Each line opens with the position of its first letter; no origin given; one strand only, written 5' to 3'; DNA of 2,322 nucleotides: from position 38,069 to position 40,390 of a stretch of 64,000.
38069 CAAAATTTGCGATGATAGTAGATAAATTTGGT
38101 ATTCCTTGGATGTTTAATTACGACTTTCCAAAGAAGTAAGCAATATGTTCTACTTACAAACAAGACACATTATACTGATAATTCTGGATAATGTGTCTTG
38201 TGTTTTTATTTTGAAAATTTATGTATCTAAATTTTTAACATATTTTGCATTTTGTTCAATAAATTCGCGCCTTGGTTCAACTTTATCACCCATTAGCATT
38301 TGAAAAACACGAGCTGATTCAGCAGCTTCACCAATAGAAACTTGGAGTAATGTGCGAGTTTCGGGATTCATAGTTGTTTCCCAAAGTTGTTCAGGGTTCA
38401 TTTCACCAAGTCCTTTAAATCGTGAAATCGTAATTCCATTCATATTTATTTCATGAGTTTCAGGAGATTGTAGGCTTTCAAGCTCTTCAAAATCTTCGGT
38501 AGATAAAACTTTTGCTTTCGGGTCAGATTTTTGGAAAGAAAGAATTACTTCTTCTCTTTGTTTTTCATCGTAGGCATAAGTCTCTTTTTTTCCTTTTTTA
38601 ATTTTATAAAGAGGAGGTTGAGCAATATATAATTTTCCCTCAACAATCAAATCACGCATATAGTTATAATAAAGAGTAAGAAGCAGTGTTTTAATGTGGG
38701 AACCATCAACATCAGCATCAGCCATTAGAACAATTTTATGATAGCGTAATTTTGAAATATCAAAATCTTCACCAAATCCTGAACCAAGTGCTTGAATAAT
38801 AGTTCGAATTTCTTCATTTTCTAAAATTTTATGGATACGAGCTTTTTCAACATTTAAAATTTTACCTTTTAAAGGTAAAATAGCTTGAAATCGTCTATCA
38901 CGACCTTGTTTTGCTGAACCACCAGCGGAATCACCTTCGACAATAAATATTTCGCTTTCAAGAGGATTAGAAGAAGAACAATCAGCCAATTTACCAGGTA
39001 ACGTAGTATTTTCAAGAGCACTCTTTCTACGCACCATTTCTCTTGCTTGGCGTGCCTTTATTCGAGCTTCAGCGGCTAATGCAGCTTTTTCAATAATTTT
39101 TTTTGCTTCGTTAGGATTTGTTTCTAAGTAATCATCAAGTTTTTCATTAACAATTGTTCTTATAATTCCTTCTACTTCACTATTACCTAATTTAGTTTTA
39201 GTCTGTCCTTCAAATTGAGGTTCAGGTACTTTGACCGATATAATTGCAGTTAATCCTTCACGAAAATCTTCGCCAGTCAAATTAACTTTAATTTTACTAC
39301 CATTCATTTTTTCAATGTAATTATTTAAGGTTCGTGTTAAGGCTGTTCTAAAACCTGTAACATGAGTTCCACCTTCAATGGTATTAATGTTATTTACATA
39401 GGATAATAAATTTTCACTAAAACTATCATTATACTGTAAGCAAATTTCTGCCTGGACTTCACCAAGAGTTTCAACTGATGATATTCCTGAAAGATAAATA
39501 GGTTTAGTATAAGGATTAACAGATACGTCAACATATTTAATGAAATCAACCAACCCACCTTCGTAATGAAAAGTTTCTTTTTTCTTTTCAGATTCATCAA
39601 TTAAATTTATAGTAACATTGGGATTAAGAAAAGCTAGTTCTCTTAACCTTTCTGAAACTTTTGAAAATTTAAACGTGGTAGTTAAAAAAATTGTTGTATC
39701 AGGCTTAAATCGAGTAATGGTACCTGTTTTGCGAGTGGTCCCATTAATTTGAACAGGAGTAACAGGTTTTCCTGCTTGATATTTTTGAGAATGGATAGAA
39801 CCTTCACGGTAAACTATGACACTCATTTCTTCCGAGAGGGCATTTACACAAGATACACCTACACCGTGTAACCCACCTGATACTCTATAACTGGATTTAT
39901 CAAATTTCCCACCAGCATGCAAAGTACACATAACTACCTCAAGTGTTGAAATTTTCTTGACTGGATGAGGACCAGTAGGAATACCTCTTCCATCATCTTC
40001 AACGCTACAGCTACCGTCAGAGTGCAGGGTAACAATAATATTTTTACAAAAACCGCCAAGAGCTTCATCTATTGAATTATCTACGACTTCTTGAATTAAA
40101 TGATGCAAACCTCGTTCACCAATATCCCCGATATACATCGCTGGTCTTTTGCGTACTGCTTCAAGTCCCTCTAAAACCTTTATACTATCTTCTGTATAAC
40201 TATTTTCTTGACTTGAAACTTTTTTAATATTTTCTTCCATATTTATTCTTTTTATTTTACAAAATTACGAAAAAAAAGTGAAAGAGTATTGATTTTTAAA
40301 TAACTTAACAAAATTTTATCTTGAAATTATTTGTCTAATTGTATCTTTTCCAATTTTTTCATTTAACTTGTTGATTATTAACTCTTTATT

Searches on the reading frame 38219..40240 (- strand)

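Call 71: search_protein_families(library=pfam, proteins=[window:38219-40240:-], max_evalue=0.00001)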
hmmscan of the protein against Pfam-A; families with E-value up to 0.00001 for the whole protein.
window:38219-40240:- (673 aa): 4 families
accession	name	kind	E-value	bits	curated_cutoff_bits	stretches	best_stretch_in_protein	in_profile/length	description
PF00204.31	DNA_gyraseB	-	2.4e-58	196.9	27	1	229-401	1-172/173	DNA gyrase B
PF00986.26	DNA_gyraseB_C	-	2e-31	108.4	29.8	1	602-662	3-63/63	DNA gyrase B subunit, carboxyl terminus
PF01751.28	Toprim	-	2.3e-18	66.6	23.1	1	430-539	1-93/96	Toprim domain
PF02518.31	HATPase_c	-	8.6e-15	55.6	26.4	1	42-145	3-93/111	Histidine kinase-, DNA gyrase B-, and HSP90-like ATPase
